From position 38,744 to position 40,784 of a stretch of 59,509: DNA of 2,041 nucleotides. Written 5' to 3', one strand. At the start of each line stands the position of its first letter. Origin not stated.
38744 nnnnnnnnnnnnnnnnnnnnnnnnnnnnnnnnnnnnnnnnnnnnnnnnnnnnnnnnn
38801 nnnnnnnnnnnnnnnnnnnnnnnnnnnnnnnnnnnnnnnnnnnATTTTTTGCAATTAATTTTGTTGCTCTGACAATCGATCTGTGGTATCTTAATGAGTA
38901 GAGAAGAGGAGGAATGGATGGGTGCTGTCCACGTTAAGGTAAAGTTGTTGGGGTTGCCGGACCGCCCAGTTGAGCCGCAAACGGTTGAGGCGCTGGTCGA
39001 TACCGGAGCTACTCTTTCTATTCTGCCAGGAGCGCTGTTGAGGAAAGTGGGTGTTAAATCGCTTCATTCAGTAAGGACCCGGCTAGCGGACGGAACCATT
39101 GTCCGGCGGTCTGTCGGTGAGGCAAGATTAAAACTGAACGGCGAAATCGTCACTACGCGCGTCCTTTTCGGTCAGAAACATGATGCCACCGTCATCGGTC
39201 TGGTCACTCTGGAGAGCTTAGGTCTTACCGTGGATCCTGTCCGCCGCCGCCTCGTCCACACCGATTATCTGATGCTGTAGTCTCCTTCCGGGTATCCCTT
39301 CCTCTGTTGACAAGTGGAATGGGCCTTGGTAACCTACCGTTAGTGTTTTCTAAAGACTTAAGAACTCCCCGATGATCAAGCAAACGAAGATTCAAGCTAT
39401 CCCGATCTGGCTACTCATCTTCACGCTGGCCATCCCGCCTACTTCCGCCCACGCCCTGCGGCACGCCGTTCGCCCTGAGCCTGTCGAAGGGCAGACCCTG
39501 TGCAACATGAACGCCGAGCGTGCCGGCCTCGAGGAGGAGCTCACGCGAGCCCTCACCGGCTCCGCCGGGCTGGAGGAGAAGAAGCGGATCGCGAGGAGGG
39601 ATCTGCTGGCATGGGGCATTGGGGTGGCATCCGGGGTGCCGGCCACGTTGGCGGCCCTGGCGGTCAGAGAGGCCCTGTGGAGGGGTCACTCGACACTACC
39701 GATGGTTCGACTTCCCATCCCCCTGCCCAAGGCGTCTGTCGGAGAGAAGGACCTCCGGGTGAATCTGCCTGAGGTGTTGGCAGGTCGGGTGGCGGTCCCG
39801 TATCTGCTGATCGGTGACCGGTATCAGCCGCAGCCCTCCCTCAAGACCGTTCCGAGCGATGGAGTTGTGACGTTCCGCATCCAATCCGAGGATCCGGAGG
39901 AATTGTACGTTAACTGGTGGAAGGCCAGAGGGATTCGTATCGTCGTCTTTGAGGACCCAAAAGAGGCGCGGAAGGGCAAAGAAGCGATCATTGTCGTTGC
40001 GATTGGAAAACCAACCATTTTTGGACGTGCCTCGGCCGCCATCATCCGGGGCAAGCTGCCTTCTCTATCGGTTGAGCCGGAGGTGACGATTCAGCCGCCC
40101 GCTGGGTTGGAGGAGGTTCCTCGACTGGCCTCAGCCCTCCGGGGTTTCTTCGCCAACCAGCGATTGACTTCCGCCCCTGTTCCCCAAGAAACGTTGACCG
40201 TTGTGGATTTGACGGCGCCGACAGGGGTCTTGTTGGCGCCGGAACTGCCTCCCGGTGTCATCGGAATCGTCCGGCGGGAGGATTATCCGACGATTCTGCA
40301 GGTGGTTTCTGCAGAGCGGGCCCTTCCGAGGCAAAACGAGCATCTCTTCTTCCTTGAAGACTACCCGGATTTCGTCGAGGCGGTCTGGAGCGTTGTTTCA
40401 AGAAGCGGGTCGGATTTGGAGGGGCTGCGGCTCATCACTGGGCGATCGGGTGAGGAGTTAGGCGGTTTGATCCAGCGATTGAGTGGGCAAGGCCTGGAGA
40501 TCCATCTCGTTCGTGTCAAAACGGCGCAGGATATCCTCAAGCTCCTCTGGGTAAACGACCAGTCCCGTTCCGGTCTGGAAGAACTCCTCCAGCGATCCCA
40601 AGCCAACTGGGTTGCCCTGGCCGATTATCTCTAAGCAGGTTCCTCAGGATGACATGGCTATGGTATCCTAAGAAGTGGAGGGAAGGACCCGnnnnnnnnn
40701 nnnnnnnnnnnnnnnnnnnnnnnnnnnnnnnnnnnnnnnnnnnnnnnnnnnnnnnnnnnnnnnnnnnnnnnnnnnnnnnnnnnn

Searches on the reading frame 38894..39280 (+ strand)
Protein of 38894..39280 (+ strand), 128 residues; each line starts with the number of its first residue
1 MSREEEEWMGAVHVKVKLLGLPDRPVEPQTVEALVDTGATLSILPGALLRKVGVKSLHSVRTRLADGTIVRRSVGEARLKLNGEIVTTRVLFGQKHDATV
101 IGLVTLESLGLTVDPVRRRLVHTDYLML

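Call 18: search_protein_families(library=pfam, proteins=[window:38894-39280:+], max_evalue=0.001)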
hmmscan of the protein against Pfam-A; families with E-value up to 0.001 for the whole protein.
window:38894-39280:+ (128 aa): 2 families
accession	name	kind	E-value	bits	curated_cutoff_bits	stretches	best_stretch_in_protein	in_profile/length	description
PF13650.11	Asp_protease_2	-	8.3e-08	33.3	24.3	1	29-83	8-65/90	Aspartyl protease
PF13975.11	gag-asp_proteas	-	1.5e-07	32.4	28.2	1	29-106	8-90/92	gag-polyprotein putative aspartyl protease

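Call 99: search_protein_families(library=padloc, proteins=[window:38894-39280:+], max_evalue=0.001)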
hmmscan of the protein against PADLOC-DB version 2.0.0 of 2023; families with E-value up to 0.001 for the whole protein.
window:38894-39280:+ (128 aa): 0 families

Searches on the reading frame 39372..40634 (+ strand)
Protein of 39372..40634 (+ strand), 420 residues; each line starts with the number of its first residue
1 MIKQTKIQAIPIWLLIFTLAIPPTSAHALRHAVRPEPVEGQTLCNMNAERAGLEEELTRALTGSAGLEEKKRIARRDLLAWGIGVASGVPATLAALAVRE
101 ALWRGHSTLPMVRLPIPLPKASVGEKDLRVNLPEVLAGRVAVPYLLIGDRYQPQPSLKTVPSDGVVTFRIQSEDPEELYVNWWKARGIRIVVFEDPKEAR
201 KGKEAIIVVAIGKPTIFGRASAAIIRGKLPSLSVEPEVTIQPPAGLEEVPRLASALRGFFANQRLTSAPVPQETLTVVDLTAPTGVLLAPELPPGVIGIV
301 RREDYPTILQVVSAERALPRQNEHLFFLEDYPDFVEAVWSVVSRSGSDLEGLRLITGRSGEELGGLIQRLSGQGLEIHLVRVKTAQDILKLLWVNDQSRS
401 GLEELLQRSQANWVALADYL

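Call 8: search_protein_families(library=pfam, proteins=[window:39372-40634:+], max_evalue=0.01)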
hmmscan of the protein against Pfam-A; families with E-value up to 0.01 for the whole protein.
window:39372-40634:+ (420 aa): 0 families

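Call 9: find_encoding_contigs(protein=window:39372-40634:+, flank=10000, max_places=6)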
Protein window:39372-40634:+ (420 aa): no gene with exactly this product is on record in the collection.

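Call 11: find_homologous_proteins(query=window:39372-40634:+, max_evalue=0.001)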
Query window:39372-40634:+ (420 aa): 1 proteins with E <= 0.001 among 8000 candidates.
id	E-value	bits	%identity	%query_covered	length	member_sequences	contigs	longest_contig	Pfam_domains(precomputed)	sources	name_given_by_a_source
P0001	1.6e-270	915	100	100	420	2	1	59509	-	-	-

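Call 19: search_protein_families(library=ncbifam, proteins=[window:39372-40634:+], max_evalue=1)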
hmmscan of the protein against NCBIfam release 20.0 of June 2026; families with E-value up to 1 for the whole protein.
window:39372-40634:+ (420 aa): 0 families

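Call 99: search_protein_families(library=padloc, proteins=[window:39372-40634:+], max_evalue=0.001)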
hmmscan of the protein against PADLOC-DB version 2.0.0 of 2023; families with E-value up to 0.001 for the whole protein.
window:39372-40634:+ (420 aa): 0 families

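Call 104: search_solved_structures(query=window:39372-40634:+, max_evalue=1)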
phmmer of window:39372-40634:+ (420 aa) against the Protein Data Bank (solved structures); distinct sequences matched with E-value up to 1: 0.
